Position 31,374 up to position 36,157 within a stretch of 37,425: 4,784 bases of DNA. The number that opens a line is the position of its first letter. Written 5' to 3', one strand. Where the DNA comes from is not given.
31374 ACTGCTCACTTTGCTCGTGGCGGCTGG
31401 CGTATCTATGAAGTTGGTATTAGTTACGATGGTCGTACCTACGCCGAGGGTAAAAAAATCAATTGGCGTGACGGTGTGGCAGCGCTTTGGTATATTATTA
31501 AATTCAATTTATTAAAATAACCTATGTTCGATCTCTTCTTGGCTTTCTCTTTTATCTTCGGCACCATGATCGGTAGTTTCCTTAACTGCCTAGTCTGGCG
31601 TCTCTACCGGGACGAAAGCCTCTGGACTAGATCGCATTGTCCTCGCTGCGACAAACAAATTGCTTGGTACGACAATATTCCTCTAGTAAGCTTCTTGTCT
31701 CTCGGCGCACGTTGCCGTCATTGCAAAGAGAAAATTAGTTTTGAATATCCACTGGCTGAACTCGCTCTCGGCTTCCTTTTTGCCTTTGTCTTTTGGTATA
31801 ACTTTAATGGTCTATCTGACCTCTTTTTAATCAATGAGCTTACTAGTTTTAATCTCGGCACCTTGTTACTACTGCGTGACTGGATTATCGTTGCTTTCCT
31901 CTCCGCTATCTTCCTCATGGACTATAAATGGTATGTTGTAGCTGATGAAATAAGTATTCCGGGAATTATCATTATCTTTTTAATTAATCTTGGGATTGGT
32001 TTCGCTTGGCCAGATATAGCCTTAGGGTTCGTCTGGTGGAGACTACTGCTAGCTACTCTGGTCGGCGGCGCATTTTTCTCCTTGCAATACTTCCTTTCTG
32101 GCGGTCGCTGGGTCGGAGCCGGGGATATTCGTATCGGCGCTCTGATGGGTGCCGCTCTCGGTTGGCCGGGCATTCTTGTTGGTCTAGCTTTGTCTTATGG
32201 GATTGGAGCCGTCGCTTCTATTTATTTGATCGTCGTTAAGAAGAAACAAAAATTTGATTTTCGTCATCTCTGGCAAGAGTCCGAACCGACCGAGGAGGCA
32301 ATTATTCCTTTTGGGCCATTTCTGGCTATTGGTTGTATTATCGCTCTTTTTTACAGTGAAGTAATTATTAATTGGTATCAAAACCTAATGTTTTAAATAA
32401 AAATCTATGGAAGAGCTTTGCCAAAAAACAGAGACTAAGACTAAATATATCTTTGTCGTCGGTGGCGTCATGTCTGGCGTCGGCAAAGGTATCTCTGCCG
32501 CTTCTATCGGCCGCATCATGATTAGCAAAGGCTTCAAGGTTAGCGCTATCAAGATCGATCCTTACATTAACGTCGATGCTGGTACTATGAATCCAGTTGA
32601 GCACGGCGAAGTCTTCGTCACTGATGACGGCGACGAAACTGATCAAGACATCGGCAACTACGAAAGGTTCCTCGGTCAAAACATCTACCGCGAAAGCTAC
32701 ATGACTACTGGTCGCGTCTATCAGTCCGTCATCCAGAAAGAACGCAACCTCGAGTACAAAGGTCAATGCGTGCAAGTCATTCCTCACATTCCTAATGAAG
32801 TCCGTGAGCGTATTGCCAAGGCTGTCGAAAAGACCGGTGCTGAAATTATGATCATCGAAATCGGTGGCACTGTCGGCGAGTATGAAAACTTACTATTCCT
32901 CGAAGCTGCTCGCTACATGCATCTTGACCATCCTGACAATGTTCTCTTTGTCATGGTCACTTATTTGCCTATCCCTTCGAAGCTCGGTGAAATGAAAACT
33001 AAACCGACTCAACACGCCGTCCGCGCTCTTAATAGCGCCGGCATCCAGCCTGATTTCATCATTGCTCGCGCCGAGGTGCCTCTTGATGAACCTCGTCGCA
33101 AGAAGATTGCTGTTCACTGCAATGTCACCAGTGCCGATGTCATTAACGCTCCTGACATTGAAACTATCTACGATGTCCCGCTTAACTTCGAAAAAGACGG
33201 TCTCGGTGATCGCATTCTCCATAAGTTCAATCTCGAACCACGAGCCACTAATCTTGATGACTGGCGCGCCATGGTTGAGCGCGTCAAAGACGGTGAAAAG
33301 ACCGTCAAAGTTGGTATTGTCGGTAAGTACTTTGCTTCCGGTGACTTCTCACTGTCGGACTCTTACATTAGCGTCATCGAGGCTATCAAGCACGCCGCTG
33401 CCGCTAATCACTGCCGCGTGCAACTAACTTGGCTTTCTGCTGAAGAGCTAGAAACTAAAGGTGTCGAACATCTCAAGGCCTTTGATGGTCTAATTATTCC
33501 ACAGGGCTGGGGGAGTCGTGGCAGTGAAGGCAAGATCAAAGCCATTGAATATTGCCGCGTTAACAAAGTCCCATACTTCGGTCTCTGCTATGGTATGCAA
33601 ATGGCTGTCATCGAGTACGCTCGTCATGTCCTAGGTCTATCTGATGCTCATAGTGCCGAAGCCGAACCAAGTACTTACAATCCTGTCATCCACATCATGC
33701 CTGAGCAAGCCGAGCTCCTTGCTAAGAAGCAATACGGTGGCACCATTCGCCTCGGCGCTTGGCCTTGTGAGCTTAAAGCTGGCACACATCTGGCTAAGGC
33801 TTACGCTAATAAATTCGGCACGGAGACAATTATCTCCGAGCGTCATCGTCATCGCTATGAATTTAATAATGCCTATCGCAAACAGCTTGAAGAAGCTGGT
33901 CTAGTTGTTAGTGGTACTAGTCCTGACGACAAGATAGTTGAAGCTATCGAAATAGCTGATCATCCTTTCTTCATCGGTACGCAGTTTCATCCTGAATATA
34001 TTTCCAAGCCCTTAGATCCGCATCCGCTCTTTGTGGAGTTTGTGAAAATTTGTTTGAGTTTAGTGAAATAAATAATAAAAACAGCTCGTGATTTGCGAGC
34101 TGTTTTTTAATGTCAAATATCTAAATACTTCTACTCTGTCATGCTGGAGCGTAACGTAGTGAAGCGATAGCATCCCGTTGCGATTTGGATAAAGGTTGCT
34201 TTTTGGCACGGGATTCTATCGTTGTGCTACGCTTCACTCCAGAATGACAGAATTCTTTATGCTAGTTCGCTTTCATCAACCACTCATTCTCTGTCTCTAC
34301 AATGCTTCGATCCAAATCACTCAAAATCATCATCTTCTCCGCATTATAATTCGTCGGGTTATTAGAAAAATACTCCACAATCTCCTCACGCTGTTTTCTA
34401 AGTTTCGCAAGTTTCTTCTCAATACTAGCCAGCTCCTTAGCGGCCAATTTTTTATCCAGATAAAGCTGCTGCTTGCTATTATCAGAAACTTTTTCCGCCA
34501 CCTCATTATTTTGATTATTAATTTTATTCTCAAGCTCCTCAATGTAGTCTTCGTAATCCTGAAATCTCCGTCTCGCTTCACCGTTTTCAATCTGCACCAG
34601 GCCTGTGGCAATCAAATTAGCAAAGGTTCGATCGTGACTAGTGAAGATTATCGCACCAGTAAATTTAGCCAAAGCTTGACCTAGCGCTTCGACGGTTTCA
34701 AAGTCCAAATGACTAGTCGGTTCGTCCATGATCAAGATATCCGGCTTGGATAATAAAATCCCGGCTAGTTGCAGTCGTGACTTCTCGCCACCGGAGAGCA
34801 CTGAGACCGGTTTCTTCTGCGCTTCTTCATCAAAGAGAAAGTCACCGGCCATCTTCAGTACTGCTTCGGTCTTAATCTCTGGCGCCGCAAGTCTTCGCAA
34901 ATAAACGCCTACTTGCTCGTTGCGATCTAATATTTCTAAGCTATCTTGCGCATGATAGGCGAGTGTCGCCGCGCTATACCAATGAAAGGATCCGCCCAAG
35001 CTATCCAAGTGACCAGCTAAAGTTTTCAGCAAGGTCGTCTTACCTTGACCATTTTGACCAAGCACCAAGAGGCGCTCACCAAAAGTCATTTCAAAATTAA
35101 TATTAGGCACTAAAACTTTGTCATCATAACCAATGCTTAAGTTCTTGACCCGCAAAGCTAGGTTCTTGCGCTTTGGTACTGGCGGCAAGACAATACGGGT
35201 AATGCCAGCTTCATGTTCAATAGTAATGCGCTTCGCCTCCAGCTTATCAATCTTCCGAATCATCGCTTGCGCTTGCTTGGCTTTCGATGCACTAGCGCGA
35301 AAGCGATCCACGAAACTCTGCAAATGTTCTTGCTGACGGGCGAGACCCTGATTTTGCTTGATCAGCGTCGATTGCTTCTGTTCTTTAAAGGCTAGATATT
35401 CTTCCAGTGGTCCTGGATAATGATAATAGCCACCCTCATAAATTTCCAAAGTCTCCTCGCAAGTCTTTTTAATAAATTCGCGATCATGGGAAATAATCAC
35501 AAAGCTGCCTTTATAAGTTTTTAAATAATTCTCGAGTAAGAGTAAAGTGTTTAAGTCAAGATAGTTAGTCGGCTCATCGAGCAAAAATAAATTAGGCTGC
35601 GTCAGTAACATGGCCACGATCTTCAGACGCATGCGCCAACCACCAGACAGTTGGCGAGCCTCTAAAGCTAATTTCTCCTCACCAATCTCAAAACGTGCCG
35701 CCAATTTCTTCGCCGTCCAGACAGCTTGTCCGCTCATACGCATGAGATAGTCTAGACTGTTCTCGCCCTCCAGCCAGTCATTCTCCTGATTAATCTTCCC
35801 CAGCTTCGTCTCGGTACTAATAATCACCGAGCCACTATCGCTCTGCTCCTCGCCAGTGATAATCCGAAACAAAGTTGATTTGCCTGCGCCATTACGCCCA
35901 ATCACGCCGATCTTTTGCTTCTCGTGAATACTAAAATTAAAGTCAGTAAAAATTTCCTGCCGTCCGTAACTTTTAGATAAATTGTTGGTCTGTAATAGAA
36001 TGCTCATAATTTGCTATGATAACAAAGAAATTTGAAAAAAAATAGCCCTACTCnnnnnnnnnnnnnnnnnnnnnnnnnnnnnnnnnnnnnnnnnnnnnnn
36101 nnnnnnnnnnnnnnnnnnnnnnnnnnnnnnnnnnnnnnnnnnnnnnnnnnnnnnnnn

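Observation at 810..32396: Type IV pilus genes bracket a ~26 kb glycan locus (pilC-pilin-Wzy_C ... pilD)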

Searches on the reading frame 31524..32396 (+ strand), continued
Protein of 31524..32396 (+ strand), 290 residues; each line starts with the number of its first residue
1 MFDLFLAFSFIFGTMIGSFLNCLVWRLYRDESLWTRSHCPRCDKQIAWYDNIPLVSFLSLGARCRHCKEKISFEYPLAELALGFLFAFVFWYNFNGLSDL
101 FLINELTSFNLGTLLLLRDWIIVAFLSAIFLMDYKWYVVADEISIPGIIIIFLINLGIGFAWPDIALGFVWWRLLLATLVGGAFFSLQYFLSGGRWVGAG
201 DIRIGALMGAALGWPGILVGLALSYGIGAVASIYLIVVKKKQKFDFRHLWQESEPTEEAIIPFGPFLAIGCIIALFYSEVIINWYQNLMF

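Call 33: search_protein_families(library=pfam, proteins=[L084:7352-8053:+, L084:8037-8681:+, L084:8683-10014:+, L080:5940-6761:+, L080:6763-7395:+, L080:7401-8708:+, L080:8701-9999:+, L031:8430-9164:+, L031:9161-9976:+, L042:8200-9186:+], max_evalue=0.01)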
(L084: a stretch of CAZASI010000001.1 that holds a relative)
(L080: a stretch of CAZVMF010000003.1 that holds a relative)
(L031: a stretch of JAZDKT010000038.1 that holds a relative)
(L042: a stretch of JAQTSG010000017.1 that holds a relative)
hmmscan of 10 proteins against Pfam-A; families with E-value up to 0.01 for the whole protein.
L084:7352-8053:+ (233 aa): 7 families
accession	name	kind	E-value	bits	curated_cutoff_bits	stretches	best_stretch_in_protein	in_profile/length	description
PF08241.18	Methyltransf_11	-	4.5e-13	50.1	21.2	1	77-125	47-95/95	Methyltransferase domain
PF13489.12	Methyltransf_23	-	8.8e-13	48.8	27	1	21-161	8-163/164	Methyltransferase domain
PF13847.12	Methyltransf_31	-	2.8e-08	34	27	1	78-129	60-113/145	Methyltransferase domain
PF13649.12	Methyltransf_25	-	2.7e-07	31.6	27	1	78-121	52-97/97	Methyltransferase domain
PF08242.18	Methyltransf_12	-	8e-07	30.1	30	1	83-123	64-98/98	Methyltransferase domain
PF20922.3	Anamorsin_N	-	7.5e-05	22.9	27.1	1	78-134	39-96/163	Anamorsin, N-terminal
PF01234.23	NNMT_PNMT_TEMT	-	0.009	15.7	25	0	19-50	40-71/261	NNMT/PNMT/TEMT family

L084:8037-8681:+ (214 aa): 0 families

L084:8683-10014:+ (443 aa): 1 family
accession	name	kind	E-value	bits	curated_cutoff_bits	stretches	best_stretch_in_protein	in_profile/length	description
PF13231.12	PMT_2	-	1.8e-05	25.4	26.1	1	169-312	9-153/160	Dolichyl-phosphate-mannose-protein mannosyltransferase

L080:5940-6761:+ (273 aa): 2 families
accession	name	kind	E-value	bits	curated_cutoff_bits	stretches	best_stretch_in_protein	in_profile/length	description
PF00535.33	Glycos_transf_2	-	2e-16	60.8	23.3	1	7-126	1-128/168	Glycosyl transferase family 2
PF13704.12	Glyco_tranf_2_4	-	5e-06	27.4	27.5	1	13-91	1-84/98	Glycosyl transferase family 2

L080:6763-7395:+ (210 aa): 0 families

L080:7401-8708:+ (435 aa): 1 family
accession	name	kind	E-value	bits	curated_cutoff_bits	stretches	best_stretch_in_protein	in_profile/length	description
PF13231.12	PMT_2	-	1.1e-05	26.1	26.1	1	165-314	9-160/160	Dolichyl-phosphate-mannose-protein mannosyltransferase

L080:8701-9999:+ (432 aa): 9 families
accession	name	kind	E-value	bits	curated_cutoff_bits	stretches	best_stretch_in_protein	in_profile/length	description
PF00535.33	Glycos_transf_2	-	1.2e-31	110.3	23.3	1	5-165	1-161/168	Glycosyl transferase family 2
PF13489.12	Methyltransf_23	-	2.7e-12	47.2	27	1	257-411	9-160/164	Methyltransferase domain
PF08241.18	Methyltransf_11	-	6.1e-11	43.2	21.2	1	289-364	23-95/95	Methyltransferase domain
PF13649.12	Methyltransf_25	-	2.2e-08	35.1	27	1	302-360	39-97/97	Methyltransferase domain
PF13847.12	Methyltransf_31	-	5.6e-08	33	27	1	303-394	50-127/145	Methyltransferase domain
PF10111.15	Glyco_tranf_2_2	-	8.2e-08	32.5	27.3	1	5-105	1-103/276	Glycosyltransferase like family 2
PF08242.18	Methyltransf_12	-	6e-05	24.1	30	1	290-362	26-98/98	Methyltransferase domain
PF07021.18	MetW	-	0.00017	21.7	21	1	266-358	8-104/193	Methionine biosynthesis protein MetW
PF13641.12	Glyco_tranf_2_3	-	0.0078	16.7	27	0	4-99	3-102/230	Glycosyltransferase like family 2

L031:8430-9164:+ (244 aa): 15 families
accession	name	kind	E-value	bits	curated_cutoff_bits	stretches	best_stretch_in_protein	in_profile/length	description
PF13489.12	Methyltransf_23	-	4.1e-23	82.3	27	1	48-201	20-163/164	Methyltransferase domain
PF08241.18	Methyltransf_11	-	6e-20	72.1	21.2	1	55-145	1-95/95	Methyltransferase domain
PF13847.12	Methyltransf_31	-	8.9e-17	61.6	27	1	50-157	3-122/145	Methyltransferase domain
PF13649.12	Methyltransf_25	-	3.2e-15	57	27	1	54-141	1-97/97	Methyltransferase domain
PF07021.18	MetW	-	1.2e-13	51.5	21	1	52-167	15-130/193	Methionine biosynthesis protein MetW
PF08242.18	Methyltransf_12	-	7.8e-13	49.4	30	1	55-143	1-98/98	Methyltransferase domain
PF03141.22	Methyltransf_29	-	6.8e-08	32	23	1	33-151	101-223/506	Putative S-adenosyl-L-methionine-dependent methyltransferase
PF02353.26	CMAS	-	7e-05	22.7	27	1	52-147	64-166/273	Mycolic acid cyclopropane synthetase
PF05219.18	DREV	-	0.00024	20.8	26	1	36-209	79-245/265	DREV methyltransferase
PF05401.17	NodS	-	0.0015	18.8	24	1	35-129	28-125/201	Nodulation protein S (NodS)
PF07757.19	AdoMet_MTase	-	0.0016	19.1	27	1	40-85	51-96/115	Predicted AdoMet-dependent methyltransferase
PF01728.25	FtsJ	-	0.0036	17.7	24.1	1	50-102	21-77/181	FtsJ-like methyltransferase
PF05148.21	Methyltransf_8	-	0.0043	17.4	27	1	49-146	71-157/219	Hypothetical methyltransferase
PF01225.30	Mur_ligase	-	0.0047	17.7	21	1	63-117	14-61/95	Mur ligase family, catalytic domain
PF01209.24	Ubie_methyltran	-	0.0067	16.2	20.1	1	48-144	45-150/233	ubiE/COQ5 methyltransferase family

L031:9161-9976:+ (271 aa): 2 families
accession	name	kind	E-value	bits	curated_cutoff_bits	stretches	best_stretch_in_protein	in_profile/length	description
PF00535.33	Glycos_transf_2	-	5.1e-18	66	23.3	1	6-125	1-127/168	Glycosyl transferase family 2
PF13704.12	Glyco_tranf_2_4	-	9.2e-05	23.3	27.5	1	12-93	1-88/98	Glycosyl transferase family 2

L042:8200-9186:+ (328 aa): 5 families
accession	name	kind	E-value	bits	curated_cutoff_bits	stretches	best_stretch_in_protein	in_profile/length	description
PF05050.19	Methyltransf_21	-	2.6e-19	70.4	22.7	1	104-242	1-149/173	Methyltransferase FkbM domain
PF02475.24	TRM5-TYW2_MTfase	-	1.5e-07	31.9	28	1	89-153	27-90/164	TRM5/TYW2 methyltransferase domain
PF01135.25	PCMT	-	1.2e-06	28.9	20.3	1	85-166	62-137/210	Protein-L-isoaspartate(D-aspartate) O-methyltransferase (PCMT)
PF05575.17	V_cholerae_RfbT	-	9.1e-05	22.3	27.9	1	101-223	82-208/286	Vibrio cholerae RfbT protein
PF01269.23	Fibrillarin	-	0.0081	15.8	27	0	91-142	64-115/227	Fibrillarin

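Call 34: search_protein_families(library=pfam, proteins=[L028:4504-5490:+, L028:5483-6298:+, L028:6282-7298:+, L028:7295-7957:+, L028:7961-9283:+, L028:9280-9984:+, L042:9193-9978:+, L026:1677-3149:+, L026:3130-4290:+], max_evalue=0.1)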
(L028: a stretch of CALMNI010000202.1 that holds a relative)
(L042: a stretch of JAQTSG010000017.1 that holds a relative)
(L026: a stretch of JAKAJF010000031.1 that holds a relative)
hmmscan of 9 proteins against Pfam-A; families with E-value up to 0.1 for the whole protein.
L028:4504-5490:+ (328 aa): 2 families
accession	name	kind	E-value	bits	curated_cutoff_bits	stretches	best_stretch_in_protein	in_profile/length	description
PF00535.33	Glycos_transf_2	-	2.3e-14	54.1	23.3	1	59-178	1-127/168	Glycosyl transferase family 2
PF13704.12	Glyco_tranf_2_4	-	1.5e-05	25.8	27.5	1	65-146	1-88/98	Glycosyl transferase family 2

L028:5483-6298:+ (271 aa): 10 families
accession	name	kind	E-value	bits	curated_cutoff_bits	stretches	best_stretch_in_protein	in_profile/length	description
PF13489.12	Methyltransf_23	-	4.9e-25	88.6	27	1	70-227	8-162/164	Methyltransferase domain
PF08241.18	Methyltransf_11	-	2.1e-18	67.2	21.2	1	89-181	1-95/95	Methyltransferase domain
PF13649.12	Methyltransf_25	-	1.8e-13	51.4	27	1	89-177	2-97/97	Methyltransferase domain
PF08242.18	Methyltransf_12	-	3.9e-13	50.4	30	1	89-179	1-98/98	Methyltransferase domain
PF13847.12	Methyltransf_31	-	8.6e-10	38.9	27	1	87-185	6-113/145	Methyltransferase domain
PF01209.24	Ubie_methyltran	-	6.9e-06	26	20.1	1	62-182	29-153/233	ubiE/COQ5 methyltransferase family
PF07021.18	MetW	-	0.0012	19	21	1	78-191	6-116/193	Methionine biosynthesis protein MetW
PF02353.26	CMAS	-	0.0016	18.2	27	1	84-181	62-164/273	Mycolic acid cyclopropane synthetase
PF05148.21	Methyltransf_8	-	0.0049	17.2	27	1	129-183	105-159/219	Hypothetical methyltransferase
PF05175.20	MTS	-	0.012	15.7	23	1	84-181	31-138/170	Methyltransferase small domain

L028:6282-7298:+ (338 aa): 1 family
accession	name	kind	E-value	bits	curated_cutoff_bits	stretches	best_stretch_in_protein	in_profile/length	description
PF01075.23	Glyco_transf_9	-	1.2e-17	64.5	22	2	262-315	172-224/247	Glycosyltransferase family 9 (heptosyltransferase)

L028:7295-7957:+ (220 aa): 0 families

L028:7961-9283:+ (440 aa): 1 family
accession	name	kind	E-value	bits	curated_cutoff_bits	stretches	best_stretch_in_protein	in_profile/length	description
PF13231.12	PMT_2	-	2.8e-06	28.1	26.1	1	164-316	7-159/160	Dolichyl-phosphate-mannose-protein mannosyltransferase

L028:9280-9984:+ (234 aa): 4 families
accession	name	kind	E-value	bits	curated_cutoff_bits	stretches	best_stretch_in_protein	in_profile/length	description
PF00535.33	Glycos_transf_2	-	2e-31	109.7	23.3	1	5-168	1-164/168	Glycosyl transferase family 2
PF10111.15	Glyco_tranf_2_2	-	6.3e-07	29.6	27.3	1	5-94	1-92/276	Glycosyltransferase like family 2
PF13641.12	Glyco_tranf_2_3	-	0.0013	19.2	27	1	3-99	2-102/230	Glycosyltransferase like family 2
PF13704.12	Glyco_tranf_2_4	-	0.045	14.7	27.5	1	34-57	19-42/98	Glycosyl transferase family 2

L042:9193-9978:+ (261 aa): 9 families
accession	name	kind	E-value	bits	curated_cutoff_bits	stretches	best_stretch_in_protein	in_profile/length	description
PF00535.33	Glycos_transf_2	-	2.2e-22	80.2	23.3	1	3-100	1-99/168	Glycosyl transferase family 2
PF10111.15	Glyco_tranf_2_2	-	1.2e-14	54.9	27.3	1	28-206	27-211/276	Glycosyltransferase like family 2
PF13641.12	Glyco_tranf_2_3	-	6e-14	53.1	27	1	2-218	3-218/230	Glycosyltransferase like family 2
PF13712.12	Glyco_tranf_2_5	-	1.1e-07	32.3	27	1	54-214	30-192/210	Glycosyltransferase like family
PF13632.12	Glyco_trans_2_3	-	3.7e-06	27.3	27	1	84-257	3-164/198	Glycosyl transferase family group 2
PF02709.20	Glyco_transf_7C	-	2.3e-05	24.4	23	1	146-206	6-67/78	N-terminal domain of galactosyltransferase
PF13704.12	Glyco_tranf_2_4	-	0.0014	19.5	27.5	1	32-92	21-84/98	Glycosyl transferase family 2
PF13506.12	Glyco_transf_21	-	0.0098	15.8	21.7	1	76-212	27-155/174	Glycosyl transferase family 21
PF08245.18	Mur_ligase_M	-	0.084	13.3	24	0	9-82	96-168/200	Mur ligase middle domain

L026:1677-3149:+ (490 aa): 1 family
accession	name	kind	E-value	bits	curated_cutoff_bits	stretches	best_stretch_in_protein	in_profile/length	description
PF04055.27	Radical_SAM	-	1.5e-24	87.5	29.5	1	211-377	3-166/166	Radical SAM superfamily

L026:3130-4290:+ (386 aa): 4 families
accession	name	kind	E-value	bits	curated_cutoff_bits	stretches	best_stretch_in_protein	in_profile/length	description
PF13692.12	Glyco_trans_1_4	-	2.9e-18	66.9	27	1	218-353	2-142/142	Glycosyl transferases group 1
PF13524.12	Glyco_trans_1_2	-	4e-10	40.3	25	1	252-379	17-140/144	Glycosyl transferase-like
PF00534.26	Glycos_transf_1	-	4.3e-08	33.3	26.4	1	215-366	13-171/172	Glycosyl transferases group 1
PF13439.12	Glyco_transf_4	-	1.2e-07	32.4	28.5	1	17-206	3-169/170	Glycosyltransferase Family 4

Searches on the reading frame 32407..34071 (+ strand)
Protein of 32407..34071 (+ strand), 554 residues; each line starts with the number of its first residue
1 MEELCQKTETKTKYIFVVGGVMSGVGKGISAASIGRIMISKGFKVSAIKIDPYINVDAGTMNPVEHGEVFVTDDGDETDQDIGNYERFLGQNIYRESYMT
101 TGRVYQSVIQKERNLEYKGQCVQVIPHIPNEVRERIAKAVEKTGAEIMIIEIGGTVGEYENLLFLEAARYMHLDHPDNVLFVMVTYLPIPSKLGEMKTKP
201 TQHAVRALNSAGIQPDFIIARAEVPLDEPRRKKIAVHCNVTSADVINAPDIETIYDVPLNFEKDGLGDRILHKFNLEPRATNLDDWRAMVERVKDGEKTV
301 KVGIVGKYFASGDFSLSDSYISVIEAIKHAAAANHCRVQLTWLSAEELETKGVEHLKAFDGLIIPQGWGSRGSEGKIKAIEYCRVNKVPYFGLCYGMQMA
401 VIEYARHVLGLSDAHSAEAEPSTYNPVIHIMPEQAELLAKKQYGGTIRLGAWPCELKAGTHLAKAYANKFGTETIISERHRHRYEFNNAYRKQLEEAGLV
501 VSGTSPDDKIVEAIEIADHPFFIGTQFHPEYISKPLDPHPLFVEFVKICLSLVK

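Call 7: search_protein_families(library=pfam, proteins=[window:32407-34071:+])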
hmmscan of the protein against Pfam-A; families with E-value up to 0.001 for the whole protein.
window:32407-34071:+ (554 aa): 4 families
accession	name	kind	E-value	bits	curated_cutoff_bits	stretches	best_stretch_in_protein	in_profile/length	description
PF06418.20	CTP_synth_N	-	5.1e-109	364.2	26.1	1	13-276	1-265/265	CTP synthase N-terminus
PF00117.34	GATase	-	7.9e-38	130.5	22.8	1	316-547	2-189/190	Glutamine amidotransferase class-I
PF07722.19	Peptidase_C26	-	3.6e-07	30.6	20.5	1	380-530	98-219/219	Peptidase C26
PF01656.29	CbiA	-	3.5e-05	24.2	25.4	1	18-141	3-92/125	CobQ/CobB/MinD/ParA nucleotide binding domain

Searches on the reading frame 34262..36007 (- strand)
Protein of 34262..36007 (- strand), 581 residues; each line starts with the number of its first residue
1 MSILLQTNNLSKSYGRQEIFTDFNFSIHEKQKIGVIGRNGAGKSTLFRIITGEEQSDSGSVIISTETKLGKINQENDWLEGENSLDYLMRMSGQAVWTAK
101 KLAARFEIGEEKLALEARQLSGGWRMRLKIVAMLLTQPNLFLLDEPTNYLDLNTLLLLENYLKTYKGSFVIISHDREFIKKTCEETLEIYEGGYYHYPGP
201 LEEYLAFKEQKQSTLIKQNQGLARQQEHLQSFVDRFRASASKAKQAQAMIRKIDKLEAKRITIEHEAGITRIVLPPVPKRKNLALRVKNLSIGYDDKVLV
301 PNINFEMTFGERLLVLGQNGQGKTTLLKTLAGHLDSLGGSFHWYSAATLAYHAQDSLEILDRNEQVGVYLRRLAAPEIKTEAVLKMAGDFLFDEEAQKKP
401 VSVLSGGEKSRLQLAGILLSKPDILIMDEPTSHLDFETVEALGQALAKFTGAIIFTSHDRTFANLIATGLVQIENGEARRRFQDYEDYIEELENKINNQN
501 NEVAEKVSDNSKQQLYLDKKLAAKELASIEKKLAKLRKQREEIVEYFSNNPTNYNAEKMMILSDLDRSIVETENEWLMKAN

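Call 7: search_protein_families(library=pfam, proteins=[window:34262-36007:-])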
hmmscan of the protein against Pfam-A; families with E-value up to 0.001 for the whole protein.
window:34262-36007:- (581 aa): 17 families
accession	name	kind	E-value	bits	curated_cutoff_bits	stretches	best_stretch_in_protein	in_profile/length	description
PF00005.33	ABC_tran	-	3.4e-47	160.9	25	2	21-148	2-137/137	ABC transporter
PF13304.12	AAA_21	-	7.9e-18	66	27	1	353-459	173-299/304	AAA domain, putative AbiEii toxin, Type IV TA system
PF12848.13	ABC_tran_Xtn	-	5.8e-15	55.6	25.9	1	187-258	1-72/85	ABC transporter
PF02463.25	SMC_N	-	4.2e-08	33.3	40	0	403-464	136-203/220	RecF/RecN/SMC N terminal domain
PF13476.12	AAA_23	-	1.6e-06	29.3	27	0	12-51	8-40/201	AAA domain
PF13555.12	AAA_29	-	1.7e-06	28.1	27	0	20-47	12-39/61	P-loop containing region of AAA domain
PF01926.29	MMR_HSR1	-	3.7e-05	24.2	21.9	0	32-61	1-29/113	50S ribosome-binding GTPase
PF00006.31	ATP-synt_ab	-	6.3e-05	23.2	29.5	0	22-85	6-69/213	ATP synthase alpha/beta family, nucleotide-binding domain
PF13401.12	AAA_22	-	7e-05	23.6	27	0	313-353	8-33/130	AAA domain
PF25201.1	nSTAND6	-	9.4e-05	22.9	27.7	0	14-57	2-45/148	Novel STAND NTPase 6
PF00931.28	NB-ARC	-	0.00014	21.6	23.5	0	313-436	21-115/248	NB-ARC domain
PF25199.1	nSTAND_NTPase5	-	0.00046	20.5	34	0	313-338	44-70/145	Novel STAND NTPase 5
PF03193.22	RsgA_GTPase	-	0.00047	20.5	30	0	28-70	105-144/174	RsgA GTPase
PF13604.12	AAA_30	-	0.00055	20.2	27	0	314-347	22-55/191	AAA domain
PF05729.18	NACHT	-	0.00056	20.2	26.7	0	313-332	3-22/167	NACHT domain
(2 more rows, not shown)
